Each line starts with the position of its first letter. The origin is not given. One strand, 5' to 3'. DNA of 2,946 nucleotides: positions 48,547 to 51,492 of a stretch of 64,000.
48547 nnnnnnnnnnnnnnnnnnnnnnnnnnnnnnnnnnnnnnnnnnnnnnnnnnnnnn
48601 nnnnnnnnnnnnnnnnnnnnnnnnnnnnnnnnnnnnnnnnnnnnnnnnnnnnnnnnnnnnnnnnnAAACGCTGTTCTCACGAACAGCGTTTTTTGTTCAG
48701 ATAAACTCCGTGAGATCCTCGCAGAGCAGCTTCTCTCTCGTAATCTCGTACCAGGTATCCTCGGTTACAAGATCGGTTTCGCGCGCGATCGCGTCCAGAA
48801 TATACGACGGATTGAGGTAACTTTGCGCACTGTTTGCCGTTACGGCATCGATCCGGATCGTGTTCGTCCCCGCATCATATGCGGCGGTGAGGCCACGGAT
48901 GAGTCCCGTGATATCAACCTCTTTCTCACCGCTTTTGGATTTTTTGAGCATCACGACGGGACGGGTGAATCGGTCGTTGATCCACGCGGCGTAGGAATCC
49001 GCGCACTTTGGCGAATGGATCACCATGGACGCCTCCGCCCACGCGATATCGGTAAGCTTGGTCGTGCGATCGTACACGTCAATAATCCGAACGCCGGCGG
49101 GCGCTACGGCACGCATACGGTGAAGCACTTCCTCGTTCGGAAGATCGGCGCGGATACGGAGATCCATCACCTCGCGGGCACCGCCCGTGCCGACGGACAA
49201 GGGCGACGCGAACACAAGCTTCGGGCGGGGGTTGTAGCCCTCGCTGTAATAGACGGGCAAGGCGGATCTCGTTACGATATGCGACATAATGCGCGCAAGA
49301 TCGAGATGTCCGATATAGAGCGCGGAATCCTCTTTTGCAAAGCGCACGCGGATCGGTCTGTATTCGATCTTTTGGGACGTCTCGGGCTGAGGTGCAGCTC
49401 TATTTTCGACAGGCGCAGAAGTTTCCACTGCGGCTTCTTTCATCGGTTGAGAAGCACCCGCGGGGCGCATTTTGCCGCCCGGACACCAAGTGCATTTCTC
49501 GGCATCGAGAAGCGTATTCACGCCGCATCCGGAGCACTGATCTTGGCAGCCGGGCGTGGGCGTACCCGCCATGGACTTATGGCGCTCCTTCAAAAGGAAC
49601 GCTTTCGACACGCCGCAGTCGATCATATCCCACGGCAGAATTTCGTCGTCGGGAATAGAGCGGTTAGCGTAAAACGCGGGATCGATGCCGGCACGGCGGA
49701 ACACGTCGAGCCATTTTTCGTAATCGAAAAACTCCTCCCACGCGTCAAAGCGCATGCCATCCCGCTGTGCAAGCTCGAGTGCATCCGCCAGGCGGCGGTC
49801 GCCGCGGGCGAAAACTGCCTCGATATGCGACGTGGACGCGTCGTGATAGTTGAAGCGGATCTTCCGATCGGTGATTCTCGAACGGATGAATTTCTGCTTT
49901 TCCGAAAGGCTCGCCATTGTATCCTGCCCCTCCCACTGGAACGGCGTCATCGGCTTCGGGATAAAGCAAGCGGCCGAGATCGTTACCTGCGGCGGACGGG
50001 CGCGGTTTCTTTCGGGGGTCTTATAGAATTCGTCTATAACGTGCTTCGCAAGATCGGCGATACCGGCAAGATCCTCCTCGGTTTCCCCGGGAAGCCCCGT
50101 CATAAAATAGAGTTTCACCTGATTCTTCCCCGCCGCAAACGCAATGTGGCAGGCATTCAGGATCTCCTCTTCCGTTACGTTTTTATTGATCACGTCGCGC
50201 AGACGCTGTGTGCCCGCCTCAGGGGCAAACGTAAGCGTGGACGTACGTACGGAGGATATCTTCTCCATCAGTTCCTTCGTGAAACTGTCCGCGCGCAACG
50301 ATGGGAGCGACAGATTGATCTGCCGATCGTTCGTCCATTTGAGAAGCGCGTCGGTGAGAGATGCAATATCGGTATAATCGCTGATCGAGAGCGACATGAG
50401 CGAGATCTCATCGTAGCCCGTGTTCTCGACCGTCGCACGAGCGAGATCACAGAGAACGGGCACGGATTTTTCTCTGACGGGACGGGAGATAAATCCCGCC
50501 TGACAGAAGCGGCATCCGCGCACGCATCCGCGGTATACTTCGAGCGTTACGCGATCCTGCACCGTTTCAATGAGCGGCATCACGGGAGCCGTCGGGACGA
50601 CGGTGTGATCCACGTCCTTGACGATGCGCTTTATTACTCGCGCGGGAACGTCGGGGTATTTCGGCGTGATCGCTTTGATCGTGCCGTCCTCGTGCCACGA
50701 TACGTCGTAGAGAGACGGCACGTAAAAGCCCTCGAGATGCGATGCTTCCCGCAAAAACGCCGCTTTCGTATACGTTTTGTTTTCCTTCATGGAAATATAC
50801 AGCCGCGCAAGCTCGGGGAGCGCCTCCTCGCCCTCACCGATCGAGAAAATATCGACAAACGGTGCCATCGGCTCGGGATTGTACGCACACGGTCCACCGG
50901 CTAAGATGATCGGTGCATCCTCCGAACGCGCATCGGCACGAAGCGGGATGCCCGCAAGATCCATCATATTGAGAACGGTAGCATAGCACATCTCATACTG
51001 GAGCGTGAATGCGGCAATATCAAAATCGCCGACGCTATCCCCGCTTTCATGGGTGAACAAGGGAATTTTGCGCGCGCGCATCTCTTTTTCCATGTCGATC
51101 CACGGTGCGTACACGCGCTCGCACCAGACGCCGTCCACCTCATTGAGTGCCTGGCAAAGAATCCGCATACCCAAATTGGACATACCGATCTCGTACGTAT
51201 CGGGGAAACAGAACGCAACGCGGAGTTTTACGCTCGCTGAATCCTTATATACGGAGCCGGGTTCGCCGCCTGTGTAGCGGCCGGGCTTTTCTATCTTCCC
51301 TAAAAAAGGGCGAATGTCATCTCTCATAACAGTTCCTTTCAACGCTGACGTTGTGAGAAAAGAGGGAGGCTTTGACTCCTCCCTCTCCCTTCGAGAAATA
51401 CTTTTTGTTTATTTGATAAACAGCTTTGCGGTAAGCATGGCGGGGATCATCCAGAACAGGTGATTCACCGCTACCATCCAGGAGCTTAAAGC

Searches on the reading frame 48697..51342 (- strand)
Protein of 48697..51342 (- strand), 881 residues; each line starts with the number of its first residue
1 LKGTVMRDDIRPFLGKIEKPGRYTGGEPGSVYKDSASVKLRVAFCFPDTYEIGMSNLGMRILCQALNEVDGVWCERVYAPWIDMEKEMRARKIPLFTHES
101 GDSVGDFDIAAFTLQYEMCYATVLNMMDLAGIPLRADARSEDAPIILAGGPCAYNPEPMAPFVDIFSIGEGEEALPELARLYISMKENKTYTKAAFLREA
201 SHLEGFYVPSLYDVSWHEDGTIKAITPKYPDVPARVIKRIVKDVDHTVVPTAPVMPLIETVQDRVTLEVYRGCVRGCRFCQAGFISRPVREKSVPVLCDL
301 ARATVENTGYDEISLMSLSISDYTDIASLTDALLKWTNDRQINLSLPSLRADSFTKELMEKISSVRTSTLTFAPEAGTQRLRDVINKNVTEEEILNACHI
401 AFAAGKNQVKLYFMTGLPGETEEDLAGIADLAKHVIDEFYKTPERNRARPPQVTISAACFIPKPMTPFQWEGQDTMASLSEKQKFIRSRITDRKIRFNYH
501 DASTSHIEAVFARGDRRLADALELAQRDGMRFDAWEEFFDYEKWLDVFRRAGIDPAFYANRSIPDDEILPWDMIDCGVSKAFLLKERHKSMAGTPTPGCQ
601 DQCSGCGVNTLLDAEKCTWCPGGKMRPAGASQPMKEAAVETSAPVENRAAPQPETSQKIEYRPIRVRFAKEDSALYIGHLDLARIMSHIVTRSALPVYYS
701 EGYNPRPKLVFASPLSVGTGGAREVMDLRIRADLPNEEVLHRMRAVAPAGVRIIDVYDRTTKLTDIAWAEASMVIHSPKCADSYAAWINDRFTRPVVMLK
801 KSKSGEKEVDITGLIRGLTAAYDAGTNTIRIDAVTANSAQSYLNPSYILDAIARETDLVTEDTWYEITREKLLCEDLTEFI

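Call 78: search_protein_families(library=pfam, proteins=[window:48697-51342:-], max_evalue=0.00001)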
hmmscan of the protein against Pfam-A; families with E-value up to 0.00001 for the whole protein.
window:48697-51342:- (881 aa): 3 families
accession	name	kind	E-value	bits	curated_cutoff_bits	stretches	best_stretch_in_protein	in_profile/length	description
PF19864.5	Radical_SAM_N2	-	3.1e-60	202.5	29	1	58-209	1-151/151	Radical SAM proteins, N-terminal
PF10105.14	DUF2344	-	5.7e-38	131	23.8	1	664-843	2-174/176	Uncharacterized protein conserved in bacteria (DUF2344)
PF04055.27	Radical_SAM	-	3.9e-21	76.4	29.5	1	268-432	2-166/166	Radical SAM superfamily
